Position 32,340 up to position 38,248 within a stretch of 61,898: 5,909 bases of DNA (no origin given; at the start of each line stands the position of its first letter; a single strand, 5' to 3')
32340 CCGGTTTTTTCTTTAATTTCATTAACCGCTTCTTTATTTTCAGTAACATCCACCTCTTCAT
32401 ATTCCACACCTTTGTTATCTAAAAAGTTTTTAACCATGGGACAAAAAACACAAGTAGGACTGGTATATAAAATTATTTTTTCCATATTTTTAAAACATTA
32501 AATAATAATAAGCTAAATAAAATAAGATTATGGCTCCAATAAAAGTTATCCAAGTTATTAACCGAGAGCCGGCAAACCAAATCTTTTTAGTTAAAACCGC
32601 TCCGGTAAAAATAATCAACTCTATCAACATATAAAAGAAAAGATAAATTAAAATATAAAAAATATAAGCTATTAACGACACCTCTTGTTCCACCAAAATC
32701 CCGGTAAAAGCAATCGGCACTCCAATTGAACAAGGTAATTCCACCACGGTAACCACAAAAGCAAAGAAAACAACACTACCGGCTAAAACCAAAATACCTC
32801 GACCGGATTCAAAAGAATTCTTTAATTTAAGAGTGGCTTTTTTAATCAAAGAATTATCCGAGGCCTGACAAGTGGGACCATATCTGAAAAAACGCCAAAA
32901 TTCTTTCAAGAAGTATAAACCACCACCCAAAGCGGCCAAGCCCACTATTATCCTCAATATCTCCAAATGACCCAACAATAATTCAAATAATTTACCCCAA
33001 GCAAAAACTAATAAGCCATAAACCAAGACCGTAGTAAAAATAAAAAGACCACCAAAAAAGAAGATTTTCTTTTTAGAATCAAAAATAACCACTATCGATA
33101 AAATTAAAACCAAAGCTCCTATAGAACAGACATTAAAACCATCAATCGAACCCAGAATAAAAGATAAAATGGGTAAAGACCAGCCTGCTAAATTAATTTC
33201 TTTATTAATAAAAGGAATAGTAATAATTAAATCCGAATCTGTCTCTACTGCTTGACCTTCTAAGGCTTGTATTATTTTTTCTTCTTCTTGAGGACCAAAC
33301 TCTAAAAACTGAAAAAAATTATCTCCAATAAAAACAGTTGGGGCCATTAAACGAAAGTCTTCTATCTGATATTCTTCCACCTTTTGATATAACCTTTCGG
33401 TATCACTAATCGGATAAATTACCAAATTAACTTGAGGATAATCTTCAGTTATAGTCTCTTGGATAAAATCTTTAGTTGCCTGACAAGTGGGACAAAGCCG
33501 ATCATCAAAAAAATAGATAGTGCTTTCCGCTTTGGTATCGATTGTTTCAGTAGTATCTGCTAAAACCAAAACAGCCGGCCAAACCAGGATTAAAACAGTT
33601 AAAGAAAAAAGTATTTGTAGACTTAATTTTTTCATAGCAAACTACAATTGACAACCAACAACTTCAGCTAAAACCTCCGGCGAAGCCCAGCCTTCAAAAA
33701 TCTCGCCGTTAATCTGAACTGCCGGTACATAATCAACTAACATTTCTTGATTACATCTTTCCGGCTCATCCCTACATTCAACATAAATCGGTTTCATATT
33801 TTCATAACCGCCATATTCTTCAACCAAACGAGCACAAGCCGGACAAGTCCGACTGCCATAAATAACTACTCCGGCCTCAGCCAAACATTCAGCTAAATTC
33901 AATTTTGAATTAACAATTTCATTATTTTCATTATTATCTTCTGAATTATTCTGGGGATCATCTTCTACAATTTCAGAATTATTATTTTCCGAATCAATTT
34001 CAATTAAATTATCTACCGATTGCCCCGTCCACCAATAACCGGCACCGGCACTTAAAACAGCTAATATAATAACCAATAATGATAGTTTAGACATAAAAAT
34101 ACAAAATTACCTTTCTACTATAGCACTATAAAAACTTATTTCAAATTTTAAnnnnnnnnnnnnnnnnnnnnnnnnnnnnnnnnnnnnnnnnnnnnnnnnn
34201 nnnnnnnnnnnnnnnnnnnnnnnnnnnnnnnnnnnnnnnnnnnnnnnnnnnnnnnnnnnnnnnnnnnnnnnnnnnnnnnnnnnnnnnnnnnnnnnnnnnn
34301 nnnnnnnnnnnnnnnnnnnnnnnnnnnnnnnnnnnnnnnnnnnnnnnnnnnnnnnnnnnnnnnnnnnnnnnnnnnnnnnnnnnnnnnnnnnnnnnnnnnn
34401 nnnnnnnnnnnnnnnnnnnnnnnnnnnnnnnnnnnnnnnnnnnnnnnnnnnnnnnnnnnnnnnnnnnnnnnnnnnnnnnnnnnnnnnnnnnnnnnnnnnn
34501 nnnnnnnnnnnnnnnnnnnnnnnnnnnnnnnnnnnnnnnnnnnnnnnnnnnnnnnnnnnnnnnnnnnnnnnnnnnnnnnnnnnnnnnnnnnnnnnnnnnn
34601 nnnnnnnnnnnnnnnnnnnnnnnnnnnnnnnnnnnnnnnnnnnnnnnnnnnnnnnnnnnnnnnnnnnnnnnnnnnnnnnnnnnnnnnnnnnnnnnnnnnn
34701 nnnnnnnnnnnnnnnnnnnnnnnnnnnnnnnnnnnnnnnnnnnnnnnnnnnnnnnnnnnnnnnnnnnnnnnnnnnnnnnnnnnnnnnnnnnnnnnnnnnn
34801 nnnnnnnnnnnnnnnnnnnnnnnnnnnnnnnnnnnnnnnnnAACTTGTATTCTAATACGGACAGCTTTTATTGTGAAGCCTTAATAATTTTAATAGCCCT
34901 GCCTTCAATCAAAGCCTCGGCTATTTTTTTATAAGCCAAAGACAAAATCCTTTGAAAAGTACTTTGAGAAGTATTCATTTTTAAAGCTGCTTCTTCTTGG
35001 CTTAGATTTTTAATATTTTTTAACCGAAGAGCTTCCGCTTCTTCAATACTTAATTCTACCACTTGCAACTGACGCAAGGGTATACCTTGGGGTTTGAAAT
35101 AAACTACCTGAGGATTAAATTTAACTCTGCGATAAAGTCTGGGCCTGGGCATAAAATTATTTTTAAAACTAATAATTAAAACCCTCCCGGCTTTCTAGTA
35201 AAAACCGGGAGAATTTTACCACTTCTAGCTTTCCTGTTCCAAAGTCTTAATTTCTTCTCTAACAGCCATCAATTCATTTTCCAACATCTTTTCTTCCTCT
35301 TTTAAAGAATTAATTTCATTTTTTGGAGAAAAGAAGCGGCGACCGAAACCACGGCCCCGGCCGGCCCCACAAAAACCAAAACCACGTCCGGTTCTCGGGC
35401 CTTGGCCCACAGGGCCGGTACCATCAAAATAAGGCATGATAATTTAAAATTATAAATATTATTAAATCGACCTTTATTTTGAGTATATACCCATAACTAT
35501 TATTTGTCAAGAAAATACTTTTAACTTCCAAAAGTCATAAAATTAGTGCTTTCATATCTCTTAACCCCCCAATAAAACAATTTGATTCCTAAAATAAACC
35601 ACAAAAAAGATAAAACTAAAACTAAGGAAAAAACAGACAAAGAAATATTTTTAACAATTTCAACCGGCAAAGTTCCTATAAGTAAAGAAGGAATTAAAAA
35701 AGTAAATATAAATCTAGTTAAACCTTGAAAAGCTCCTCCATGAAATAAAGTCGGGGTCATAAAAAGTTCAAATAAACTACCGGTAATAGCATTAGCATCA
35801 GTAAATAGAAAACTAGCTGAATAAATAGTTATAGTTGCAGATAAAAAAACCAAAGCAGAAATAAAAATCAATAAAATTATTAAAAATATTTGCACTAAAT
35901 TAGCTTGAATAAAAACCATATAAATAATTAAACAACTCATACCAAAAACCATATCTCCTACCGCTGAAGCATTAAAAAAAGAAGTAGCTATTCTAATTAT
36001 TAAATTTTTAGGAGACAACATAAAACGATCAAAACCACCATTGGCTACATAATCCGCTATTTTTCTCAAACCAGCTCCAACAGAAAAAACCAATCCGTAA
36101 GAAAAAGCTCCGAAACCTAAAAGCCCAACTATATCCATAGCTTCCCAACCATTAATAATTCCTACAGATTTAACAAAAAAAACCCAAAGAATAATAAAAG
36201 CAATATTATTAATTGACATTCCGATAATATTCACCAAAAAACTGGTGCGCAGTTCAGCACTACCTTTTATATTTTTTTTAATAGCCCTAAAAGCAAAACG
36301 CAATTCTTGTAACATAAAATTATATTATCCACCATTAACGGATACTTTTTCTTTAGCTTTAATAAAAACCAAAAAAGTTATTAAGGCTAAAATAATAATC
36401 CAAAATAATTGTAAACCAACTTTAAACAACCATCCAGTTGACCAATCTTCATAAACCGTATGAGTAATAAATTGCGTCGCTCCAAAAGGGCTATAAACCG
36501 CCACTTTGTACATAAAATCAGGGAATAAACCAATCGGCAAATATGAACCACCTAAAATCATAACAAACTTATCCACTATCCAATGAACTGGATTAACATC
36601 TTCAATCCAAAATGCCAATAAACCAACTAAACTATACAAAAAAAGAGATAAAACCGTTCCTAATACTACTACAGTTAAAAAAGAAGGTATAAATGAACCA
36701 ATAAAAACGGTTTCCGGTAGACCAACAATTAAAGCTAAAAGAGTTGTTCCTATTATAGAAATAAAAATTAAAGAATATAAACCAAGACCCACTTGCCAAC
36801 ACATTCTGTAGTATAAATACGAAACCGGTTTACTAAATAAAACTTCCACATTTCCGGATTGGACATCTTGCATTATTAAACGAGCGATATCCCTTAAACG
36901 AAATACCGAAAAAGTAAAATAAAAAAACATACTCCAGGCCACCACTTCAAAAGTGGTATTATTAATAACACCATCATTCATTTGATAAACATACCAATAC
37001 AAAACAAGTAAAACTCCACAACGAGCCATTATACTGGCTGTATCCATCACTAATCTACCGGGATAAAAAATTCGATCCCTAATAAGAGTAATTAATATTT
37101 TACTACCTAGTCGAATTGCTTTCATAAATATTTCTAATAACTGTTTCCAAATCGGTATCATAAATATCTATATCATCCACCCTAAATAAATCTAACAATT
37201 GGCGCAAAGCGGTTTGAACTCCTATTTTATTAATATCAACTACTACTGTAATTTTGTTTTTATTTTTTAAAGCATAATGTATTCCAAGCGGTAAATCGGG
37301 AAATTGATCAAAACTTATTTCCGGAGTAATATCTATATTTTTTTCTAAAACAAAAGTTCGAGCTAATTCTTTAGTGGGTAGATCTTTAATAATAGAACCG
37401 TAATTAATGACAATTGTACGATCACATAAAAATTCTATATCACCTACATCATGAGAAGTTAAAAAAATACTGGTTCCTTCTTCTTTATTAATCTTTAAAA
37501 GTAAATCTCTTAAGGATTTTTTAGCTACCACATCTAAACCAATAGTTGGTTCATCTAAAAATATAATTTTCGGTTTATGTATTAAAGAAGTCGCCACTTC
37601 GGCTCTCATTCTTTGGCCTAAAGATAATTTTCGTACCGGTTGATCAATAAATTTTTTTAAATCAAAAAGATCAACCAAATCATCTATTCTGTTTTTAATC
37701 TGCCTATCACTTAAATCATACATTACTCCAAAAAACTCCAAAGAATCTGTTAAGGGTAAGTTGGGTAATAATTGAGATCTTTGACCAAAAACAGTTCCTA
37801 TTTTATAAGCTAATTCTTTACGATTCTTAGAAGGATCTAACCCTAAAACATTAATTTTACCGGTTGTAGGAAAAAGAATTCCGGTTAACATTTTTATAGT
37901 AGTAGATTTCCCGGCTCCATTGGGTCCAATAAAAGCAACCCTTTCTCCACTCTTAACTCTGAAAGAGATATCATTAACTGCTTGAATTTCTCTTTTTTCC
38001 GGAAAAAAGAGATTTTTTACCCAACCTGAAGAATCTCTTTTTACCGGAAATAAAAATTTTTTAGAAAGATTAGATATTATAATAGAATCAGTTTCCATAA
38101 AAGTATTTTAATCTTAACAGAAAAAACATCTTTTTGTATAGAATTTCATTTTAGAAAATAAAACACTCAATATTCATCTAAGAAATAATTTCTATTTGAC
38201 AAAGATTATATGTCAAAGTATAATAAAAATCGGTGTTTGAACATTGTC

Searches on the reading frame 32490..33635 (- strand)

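Call 16: search_protein_families(library=pfam, proteins=[window:32490-33635:-], max_evalue=0.001)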
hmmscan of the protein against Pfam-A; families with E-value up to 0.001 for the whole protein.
window:32490-33635:- (381 aa): 0 families

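Call 39: search_protein_families(library=pfam, proteins=[window:32490-33635:-], max_evalue=1)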
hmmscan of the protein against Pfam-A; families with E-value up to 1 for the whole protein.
window:32490-33635:- (381 aa): 1 family
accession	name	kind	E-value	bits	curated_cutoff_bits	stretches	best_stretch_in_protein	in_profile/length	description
PF00462.30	Glutaredoxin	-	0.21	12.2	22.9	1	47-107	8-59/60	Glutaredoxin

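Call 40: search_protein_families(library=ncbifam, proteins=[window:32490-33635:-], max_evalue=0.001)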
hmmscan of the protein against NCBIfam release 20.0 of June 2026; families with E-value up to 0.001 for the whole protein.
window:32490-33635:- (381 aa): 1 family
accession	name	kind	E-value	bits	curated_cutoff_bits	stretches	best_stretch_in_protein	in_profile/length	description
NF040494.1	nitrored_ArsF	subfamily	0.00049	20.4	60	1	40-104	4-68/106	nitrophenyl compound nitroreductase subunit ArsF family protein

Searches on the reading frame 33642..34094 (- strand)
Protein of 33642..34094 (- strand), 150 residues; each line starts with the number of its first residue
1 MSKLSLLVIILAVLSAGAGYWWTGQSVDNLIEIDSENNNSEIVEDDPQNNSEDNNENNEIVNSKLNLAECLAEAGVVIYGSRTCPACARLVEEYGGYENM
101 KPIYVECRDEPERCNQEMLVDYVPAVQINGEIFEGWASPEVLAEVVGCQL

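Call 16: search_protein_families(library=pfam, proteins=[window:33642-34094:-], max_evalue=0.001)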
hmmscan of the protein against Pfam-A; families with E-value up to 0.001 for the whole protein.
window:33642-34094:- (150 aa): 1 family
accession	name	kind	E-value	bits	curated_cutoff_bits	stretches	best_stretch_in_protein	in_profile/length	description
PF13462.12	Thioredoxin_4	-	0.00055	20.6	23.2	0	72-95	13-36/165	Thioredoxin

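Call 39: search_protein_families(library=pfam, proteins=[window:33642-34094:-], max_evalue=1)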
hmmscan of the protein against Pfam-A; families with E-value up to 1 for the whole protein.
window:33642-34094:- (150 aa): 3 families
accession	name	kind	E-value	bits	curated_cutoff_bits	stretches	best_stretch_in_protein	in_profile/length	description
PF13462.12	Thioredoxin_4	-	0.00055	20.6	23.2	1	72-95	13-36/165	Thioredoxin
PF13192.12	Thioredoxin_3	-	0.035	14.6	24.8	1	82-132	11-59/76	Thioredoxin domain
PF00462.30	Glutaredoxin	-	0.1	13.2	22.9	1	76-111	1-35/60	Glutaredoxin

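Call 40: search_protein_families(library=ncbifam, proteins=[window:33642-34094:-], max_evalue=0.001)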
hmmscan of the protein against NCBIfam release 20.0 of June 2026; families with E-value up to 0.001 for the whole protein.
window:33642-34094:- (150 aa): 0 families

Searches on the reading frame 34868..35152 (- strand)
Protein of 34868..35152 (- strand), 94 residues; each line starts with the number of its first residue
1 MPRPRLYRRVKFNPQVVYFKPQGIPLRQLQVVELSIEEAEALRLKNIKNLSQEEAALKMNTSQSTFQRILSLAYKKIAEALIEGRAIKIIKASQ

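Call 16: search_protein_families(library=pfam, proteins=[window:34868-35152:-], max_evalue=0.001)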
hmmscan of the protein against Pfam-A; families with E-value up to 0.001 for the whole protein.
window:34868-35152:- (94 aa): 2 families
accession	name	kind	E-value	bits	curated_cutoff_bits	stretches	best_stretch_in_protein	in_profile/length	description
PF02001.22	DUF134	-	1.5e-22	80.4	27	1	3-91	6-91/98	Protein of unknown function DUF134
PF08281.18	Sigma70_r4_2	-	1.1e-06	28.6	25.7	1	33-77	10-54/54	Sigma-70, region 4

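Call 40: search_protein_families(library=ncbifam, proteins=[window:34868-35152:-], max_evalue=0.001)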
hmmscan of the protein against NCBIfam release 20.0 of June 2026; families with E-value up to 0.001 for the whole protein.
window:34868-35152:- (94 aa): 2 families
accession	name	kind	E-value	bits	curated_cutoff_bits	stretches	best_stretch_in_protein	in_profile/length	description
NF003257.0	PRK04217.1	equivalog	1.9e-17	63.4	115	1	3-91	11-100/110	hypothetical protein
TIGR02937.1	sigma70-ECF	superfamily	8.3e-06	25.5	42.9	1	33-81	117-165/165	sigma-70 family RNA polymerase sigma factor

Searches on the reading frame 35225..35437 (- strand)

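Call 16: search_protein_families(library=pfam, proteins=[window:35225-35437:-], max_evalue=0.001)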
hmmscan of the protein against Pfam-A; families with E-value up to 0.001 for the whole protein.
window:35225-35437:- (70 aa): 1 family
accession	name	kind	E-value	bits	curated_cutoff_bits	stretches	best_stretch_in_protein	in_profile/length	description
PF17253.7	DUF5320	-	6.1e-11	43.8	27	1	1-66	1-99/99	Family of unknown function (DUF5320)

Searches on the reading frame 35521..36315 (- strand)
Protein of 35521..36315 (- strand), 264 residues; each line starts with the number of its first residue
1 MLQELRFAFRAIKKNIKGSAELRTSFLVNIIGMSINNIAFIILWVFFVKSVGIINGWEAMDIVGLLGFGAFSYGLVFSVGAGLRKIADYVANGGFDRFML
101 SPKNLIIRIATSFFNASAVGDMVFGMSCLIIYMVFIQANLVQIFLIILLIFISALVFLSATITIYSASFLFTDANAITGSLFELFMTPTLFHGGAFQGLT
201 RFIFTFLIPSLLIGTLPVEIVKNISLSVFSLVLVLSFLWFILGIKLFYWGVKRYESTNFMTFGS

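Call 16: search_protein_families(library=pfam, proteins=[window:35521-36315:-], max_evalue=0.001)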
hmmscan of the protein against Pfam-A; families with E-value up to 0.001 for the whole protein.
window:35521-36315:- (264 aa): 1 family
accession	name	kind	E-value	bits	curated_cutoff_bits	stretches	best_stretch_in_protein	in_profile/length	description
PF06182.17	ABC2_membrane_6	-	5.5e-23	82.4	22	1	38-257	5-228/229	ABC-2 family transporter protein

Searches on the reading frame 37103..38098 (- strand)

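Call 16: search_protein_families(library=pfam, proteins=[window:37103-38098:-], max_evalue=0.001)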
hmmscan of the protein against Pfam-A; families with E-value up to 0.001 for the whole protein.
window:37103-38098:- (331 aa): 5 families
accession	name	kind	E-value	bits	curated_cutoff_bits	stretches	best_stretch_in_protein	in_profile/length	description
PF00005.33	ABC_tran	-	1.3e-29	104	25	1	41-185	1-136/137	ABC transporter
PF13304.12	AAA_21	-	2.5e-11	44.6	27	1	115-217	198-299/304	AAA domain, putative AbiEii toxin, Type IV TA system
PF03308.22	MeaB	-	0.00049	19.6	23.1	1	46-94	28-76/273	Methylmalonyl Co-A mutase-associated GTPase MeaB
PF13175.12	AAA_15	-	0.00086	19.5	32.1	0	55-77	27-48/374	AAA ATPase domain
PF13555.12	AAA_29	-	0.0009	19.4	27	0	46-79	17-50/61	P-loop containing region of AAA domain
